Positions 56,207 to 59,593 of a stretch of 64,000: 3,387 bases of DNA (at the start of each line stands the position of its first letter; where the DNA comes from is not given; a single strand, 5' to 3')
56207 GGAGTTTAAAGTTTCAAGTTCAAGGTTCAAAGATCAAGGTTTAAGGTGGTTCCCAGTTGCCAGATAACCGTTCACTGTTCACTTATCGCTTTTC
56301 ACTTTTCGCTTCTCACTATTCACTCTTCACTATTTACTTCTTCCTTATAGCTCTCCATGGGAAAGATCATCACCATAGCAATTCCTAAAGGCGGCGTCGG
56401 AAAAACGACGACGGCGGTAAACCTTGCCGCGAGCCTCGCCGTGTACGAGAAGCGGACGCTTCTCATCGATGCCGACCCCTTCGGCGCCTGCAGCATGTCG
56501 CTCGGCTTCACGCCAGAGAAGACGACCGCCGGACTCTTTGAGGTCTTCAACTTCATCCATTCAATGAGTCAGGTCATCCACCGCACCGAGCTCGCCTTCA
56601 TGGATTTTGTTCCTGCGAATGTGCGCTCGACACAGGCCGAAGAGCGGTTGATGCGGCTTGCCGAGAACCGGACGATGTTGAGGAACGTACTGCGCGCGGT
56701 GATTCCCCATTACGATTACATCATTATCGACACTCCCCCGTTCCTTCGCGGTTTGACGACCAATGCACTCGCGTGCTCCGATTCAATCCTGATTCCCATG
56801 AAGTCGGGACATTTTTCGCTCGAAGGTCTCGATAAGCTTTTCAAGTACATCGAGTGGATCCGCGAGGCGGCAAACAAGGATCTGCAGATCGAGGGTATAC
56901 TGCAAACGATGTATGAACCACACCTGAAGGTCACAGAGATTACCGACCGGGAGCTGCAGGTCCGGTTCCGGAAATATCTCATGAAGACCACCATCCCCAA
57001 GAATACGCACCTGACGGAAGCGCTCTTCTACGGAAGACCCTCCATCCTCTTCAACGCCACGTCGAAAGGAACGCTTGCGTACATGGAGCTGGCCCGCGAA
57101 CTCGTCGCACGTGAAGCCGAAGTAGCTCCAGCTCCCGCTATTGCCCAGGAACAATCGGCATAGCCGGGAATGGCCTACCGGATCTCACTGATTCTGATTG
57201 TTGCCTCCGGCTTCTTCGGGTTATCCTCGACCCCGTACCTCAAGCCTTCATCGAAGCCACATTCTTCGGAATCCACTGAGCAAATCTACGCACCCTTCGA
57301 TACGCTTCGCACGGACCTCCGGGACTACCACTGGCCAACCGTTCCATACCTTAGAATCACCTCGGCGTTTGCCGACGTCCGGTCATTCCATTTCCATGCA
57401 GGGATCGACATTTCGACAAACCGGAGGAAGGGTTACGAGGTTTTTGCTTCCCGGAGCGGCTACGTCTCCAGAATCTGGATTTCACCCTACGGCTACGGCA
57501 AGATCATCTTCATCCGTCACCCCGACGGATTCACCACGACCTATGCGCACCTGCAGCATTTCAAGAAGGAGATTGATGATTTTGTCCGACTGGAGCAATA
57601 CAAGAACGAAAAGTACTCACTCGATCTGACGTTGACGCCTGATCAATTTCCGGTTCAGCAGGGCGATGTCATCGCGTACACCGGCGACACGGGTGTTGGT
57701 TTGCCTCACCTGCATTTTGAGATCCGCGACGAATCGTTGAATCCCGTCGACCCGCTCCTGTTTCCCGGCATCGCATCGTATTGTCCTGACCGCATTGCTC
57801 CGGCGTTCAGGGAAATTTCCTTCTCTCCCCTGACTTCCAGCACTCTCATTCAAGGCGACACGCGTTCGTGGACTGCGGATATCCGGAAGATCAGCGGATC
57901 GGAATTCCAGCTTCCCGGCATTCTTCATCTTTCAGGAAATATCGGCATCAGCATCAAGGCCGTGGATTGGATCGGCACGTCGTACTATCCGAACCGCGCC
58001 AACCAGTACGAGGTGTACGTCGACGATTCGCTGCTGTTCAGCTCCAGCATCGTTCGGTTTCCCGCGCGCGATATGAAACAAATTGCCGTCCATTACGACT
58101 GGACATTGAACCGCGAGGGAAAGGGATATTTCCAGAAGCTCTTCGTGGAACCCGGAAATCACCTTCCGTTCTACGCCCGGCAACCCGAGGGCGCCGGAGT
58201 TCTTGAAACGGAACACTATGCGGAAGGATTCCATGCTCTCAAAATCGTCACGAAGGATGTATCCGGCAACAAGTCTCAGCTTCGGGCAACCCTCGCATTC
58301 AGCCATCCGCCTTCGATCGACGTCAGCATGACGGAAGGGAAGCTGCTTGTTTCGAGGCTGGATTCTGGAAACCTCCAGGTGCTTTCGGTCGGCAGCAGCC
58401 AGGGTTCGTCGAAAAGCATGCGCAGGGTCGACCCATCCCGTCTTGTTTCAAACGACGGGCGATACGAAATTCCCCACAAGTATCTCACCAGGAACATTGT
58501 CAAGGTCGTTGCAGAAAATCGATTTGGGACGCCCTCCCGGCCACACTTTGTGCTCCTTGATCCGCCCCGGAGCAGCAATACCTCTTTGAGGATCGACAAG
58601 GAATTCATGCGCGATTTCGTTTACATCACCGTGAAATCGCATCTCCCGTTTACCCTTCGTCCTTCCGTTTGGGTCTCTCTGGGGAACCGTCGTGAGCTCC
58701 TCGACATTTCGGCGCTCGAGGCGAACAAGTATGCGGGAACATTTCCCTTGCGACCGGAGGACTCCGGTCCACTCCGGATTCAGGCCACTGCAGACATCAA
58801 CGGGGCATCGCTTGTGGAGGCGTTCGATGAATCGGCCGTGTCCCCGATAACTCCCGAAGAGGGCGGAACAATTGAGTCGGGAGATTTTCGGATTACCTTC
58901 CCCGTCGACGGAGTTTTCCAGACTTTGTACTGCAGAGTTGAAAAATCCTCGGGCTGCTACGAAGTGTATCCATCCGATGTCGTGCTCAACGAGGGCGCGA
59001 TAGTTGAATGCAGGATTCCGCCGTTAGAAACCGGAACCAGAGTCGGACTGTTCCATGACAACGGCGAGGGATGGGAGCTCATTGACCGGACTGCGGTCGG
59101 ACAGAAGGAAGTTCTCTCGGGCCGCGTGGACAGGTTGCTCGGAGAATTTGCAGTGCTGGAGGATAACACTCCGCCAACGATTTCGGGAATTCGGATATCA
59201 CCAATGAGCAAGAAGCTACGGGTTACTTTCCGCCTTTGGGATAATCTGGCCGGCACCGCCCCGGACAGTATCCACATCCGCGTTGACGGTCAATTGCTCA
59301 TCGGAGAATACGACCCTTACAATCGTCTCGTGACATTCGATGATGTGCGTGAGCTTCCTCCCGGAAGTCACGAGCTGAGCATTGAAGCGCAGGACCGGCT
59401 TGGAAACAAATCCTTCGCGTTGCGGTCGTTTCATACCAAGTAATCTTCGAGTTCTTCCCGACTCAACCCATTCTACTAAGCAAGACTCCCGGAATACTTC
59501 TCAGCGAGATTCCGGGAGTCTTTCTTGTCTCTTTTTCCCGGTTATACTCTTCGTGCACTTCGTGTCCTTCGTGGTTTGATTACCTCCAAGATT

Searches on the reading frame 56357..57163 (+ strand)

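Call 62: search_protein_families(library=pfam, proteins=[window:56357-57163:+], max_evalue=0.0001)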
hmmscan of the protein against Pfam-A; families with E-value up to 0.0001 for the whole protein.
window:56357-57163:+ (268 aa): 8 families
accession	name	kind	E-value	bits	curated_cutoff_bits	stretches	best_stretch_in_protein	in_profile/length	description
PF13614.12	AAA_31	-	9.8e-48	162.9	27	1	3-178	2-177/177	AAA domain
PF01656.29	CbiA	-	5.7e-19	68.8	25.4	1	5-227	1-123/125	CobQ/CobB/MinD/ParA nucleotide binding domain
PF10609.15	ParA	-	1.6e-10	41.3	27.1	1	3-128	4-121/246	NUBPL iron-transfer P-loop NTPase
PF06564.18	CBP_BcsQ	-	1.9e-08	34.6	21.3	1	5-145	4-143/234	Cellulose biosynthesis protein BcsQ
PF02374.21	ArsA_ATPase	-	7.6e-08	32.4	24.3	1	11-129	9-135/305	Anion-transporting ATPase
PF09140.17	MipZ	-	1e-07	32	20.7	0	66-151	47-132/262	ATPase MipZ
PF07015.17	VirC1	-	3.6e-06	26.9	24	0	3-40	2-39/231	VirC1 protein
PF00142.24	Fer4_NifH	-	1e-05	25.6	25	0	10-42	7-39/271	4Fe-4S iron sulfur cluster binding proteins, NifH/frxC family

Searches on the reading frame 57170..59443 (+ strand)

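Call 62: search_protein_families(library=pfam, proteins=[window:57170-59443:+], max_evalue=0.0001)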
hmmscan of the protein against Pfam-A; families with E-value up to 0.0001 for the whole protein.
window:57170-59443:+ (757 aa): 1 family
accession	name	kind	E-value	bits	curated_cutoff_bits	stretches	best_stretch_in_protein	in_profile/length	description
PF01551.29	Peptidase_M23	-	4.6e-18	65.6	28.7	2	75-140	2-64/96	Peptidase family M23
